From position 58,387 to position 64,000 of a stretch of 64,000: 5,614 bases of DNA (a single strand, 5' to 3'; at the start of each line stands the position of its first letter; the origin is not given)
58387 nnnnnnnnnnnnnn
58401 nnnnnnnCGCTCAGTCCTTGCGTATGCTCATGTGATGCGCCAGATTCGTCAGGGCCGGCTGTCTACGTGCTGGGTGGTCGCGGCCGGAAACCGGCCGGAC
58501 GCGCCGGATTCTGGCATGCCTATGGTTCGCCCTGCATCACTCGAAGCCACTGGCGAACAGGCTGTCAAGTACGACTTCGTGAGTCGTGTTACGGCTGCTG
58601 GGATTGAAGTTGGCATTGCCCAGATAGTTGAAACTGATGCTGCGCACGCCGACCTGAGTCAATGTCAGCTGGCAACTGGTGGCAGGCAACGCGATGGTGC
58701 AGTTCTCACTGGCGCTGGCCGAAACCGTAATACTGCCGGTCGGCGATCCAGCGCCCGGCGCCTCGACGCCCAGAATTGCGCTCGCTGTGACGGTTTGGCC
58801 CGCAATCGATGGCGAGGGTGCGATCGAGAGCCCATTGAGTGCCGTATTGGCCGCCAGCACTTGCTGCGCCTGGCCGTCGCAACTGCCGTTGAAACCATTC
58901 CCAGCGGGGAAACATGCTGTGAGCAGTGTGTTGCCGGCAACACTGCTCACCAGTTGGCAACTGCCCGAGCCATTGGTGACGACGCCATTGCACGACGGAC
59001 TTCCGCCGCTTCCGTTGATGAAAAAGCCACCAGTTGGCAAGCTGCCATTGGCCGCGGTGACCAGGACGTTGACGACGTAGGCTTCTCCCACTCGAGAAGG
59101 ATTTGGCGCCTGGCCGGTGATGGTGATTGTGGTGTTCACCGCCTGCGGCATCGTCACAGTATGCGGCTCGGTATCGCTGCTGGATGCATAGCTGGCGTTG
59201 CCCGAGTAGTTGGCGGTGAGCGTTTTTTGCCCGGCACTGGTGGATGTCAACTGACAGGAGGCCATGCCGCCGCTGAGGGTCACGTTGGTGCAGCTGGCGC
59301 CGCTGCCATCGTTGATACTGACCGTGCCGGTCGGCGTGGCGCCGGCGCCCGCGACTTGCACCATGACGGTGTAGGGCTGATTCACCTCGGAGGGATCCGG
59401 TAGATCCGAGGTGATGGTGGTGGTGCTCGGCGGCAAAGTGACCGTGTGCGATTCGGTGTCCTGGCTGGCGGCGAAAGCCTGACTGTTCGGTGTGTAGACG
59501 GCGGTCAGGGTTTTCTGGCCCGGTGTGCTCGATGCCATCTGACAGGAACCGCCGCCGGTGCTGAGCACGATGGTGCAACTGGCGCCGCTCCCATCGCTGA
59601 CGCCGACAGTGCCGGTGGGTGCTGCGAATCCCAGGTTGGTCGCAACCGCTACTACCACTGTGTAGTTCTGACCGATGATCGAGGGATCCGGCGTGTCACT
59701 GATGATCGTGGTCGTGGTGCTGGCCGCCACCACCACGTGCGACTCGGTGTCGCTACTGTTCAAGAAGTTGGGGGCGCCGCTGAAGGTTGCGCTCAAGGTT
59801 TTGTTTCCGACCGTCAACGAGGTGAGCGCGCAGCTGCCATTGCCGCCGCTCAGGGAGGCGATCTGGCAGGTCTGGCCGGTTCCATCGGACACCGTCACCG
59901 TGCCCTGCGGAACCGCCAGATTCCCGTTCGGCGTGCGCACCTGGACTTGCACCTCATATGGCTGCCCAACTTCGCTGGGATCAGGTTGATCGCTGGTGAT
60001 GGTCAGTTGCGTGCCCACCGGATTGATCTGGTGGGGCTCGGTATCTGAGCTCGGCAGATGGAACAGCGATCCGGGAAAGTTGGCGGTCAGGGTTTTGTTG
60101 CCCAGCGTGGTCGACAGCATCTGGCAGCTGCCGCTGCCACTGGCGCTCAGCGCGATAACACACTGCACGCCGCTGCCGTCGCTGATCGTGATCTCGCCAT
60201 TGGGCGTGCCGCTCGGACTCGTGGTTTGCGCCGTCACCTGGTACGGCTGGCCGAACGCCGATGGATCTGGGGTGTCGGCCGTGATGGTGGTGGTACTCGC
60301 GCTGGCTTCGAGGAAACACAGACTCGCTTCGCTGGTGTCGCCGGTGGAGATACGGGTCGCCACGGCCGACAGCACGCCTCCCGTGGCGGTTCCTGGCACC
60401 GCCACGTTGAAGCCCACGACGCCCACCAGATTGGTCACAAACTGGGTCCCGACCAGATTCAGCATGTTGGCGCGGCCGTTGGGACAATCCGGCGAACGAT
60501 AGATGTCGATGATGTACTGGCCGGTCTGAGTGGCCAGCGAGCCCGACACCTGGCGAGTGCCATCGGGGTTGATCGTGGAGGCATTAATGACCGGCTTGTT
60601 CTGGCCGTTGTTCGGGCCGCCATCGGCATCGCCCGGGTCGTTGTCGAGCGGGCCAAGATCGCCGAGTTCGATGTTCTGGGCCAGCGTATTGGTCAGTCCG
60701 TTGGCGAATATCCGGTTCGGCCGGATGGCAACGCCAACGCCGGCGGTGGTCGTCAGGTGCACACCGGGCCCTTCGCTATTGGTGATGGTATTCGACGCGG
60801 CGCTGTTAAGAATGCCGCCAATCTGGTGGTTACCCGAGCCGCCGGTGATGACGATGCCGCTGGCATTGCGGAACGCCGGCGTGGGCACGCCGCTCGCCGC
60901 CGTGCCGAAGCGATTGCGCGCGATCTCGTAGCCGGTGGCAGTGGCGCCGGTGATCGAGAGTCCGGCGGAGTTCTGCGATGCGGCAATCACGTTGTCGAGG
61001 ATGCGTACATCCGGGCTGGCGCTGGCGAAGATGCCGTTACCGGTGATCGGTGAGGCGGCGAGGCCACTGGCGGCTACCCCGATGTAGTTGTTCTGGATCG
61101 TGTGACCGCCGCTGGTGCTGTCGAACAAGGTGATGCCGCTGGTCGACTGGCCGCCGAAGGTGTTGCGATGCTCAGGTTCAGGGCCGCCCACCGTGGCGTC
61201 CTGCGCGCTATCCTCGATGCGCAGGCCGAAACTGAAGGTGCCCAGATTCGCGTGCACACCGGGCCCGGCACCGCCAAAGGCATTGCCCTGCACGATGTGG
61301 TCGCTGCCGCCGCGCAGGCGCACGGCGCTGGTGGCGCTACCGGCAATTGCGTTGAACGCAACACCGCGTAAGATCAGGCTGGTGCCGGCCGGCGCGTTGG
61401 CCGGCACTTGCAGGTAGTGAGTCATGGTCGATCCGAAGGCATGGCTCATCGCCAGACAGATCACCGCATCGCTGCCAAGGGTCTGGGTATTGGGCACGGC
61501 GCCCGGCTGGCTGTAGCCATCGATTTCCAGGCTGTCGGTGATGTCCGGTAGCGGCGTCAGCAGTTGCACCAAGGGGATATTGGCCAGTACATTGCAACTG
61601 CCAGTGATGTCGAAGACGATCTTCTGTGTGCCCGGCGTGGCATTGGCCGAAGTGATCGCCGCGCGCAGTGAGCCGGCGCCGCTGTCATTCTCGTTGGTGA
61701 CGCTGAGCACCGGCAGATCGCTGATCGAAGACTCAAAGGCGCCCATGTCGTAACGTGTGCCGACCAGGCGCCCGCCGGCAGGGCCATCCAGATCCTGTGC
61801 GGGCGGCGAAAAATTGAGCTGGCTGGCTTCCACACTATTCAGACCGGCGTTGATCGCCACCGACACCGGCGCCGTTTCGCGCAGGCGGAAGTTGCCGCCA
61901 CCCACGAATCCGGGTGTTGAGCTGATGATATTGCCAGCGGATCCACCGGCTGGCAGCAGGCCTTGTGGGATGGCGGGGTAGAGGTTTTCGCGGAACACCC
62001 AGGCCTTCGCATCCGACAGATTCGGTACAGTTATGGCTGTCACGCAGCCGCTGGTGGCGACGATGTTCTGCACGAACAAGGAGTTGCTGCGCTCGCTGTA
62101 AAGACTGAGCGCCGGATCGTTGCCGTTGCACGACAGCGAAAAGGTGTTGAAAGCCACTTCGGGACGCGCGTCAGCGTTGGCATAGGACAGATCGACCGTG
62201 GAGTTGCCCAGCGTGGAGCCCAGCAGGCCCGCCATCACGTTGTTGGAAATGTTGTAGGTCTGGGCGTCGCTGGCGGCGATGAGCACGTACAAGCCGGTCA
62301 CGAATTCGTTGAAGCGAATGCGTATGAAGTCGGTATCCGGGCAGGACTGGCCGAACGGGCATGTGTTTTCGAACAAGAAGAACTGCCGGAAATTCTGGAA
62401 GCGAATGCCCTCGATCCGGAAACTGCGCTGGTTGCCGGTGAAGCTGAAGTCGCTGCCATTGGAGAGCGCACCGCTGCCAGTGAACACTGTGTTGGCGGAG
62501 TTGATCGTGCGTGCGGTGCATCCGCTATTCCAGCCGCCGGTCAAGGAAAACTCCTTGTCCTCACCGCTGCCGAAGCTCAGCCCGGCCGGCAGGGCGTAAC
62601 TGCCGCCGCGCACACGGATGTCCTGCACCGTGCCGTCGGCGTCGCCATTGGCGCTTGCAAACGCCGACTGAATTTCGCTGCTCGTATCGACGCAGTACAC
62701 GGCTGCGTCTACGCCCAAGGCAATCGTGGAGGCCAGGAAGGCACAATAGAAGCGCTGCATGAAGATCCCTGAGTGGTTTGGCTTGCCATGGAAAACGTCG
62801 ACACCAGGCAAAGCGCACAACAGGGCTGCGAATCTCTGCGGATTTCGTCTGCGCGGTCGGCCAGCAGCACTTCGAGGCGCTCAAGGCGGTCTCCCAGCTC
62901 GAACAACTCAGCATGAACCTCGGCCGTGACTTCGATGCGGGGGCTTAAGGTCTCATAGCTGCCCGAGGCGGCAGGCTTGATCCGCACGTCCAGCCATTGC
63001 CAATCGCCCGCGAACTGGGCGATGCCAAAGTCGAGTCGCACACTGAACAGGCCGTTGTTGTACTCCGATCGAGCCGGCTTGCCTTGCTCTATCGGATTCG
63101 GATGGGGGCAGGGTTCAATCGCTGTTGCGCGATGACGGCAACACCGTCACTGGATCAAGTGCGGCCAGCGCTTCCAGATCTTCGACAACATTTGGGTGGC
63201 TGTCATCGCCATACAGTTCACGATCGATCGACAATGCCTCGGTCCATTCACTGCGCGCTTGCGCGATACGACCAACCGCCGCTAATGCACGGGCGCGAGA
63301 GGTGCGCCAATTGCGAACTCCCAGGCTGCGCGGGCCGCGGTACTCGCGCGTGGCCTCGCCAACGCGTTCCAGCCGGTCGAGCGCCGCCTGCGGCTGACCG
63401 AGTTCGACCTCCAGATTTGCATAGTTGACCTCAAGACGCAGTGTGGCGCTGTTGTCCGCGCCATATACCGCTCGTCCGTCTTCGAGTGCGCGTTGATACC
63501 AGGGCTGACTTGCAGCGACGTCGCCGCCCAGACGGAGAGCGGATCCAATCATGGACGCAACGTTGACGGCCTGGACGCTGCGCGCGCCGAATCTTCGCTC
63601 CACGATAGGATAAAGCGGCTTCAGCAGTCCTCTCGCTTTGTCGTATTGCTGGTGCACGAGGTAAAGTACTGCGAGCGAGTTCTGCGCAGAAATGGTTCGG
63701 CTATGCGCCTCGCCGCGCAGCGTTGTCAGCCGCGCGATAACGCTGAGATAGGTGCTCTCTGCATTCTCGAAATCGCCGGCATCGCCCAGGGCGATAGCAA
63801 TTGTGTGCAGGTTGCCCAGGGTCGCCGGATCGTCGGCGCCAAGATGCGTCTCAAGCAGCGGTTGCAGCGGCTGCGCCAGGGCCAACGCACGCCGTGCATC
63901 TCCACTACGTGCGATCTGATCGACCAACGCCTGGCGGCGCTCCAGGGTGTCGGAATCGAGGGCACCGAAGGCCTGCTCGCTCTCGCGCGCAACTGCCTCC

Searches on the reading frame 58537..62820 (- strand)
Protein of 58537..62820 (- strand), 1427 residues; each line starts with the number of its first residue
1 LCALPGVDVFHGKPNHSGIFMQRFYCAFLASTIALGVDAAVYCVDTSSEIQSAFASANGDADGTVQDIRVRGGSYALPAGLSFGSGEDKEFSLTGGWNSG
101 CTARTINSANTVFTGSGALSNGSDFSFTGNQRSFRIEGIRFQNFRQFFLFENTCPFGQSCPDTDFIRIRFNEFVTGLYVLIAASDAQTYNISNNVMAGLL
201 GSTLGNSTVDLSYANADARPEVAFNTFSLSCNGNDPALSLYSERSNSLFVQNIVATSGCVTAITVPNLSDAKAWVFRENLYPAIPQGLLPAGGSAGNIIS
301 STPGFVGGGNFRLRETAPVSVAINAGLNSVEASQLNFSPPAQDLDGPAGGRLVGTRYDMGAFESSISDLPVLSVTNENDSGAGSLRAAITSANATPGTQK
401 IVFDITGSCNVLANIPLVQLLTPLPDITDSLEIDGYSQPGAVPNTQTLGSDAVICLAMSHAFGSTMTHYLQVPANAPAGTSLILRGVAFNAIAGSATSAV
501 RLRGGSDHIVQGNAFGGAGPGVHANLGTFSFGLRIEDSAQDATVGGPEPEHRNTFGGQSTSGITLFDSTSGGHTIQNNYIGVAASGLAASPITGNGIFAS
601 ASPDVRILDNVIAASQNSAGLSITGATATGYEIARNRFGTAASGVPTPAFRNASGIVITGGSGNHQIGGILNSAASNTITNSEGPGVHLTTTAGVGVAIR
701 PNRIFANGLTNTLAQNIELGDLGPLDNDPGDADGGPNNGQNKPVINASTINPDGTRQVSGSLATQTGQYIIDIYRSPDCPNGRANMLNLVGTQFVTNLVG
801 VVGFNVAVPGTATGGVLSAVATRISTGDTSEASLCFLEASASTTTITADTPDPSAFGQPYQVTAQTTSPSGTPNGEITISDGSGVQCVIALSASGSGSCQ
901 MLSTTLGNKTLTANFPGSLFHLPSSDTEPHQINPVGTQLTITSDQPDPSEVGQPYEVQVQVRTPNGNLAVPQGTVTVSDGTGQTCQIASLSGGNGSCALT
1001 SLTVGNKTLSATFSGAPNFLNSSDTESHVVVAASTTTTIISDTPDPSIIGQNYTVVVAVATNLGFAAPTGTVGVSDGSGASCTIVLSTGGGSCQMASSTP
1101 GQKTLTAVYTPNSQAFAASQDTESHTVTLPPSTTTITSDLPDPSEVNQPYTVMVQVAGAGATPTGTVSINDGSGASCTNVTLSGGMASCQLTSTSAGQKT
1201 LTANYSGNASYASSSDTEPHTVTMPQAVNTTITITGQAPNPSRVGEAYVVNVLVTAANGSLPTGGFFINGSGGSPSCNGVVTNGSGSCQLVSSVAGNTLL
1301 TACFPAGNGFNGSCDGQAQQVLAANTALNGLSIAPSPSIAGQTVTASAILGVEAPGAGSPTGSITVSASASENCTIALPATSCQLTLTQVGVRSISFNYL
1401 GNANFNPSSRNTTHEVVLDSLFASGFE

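Call 42: search_protein_families(library=pfam, proteins=[window:58537-62820:-], max_evalue=0.001)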
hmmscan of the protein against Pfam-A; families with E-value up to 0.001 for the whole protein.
window:58537-62820:- (1427 aa): 1 family
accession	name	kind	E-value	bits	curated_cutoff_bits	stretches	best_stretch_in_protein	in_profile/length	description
PF16640.11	Big_3_5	-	4.6e-48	162.2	35.5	5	1141-1223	5-88/88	Bacterial Ig-like domain (group 3)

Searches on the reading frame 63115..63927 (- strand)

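Call 42: search_protein_families(library=pfam, proteins=[window:63115-63927:-], max_evalue=0.001)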
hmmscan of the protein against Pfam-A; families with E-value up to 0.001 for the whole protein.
window:63115-63927:- (270 aa): 6 families
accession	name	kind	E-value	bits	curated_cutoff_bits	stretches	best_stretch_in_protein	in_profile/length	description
PF13424.12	TPR_12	-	8.7e-25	87.2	30.1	3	123-189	5-71/77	Tetratricopeptide repeat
PF24885.1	TPR_NPHP3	-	6.1e-12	45.9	100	1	24-111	128-215/239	Nephrocystin-3 TPR domain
PF13374.12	TPR_10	-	1e-09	38.5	27.5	0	125-159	6-40/42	Tetratricopeptide repeat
PF07719.23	TPR_2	-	6.7e-08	32.5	27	0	211-236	7-32/34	Tetratricopeptide repeat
PF13428.12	TPR_14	-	8.3e-05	23.4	23.5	0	168-190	6-28/44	Tetratricopeptide repeat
PF13176.12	TPR_7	-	0.00047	20.5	27.9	0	214-237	1-24/36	Tetratricopeptide repeat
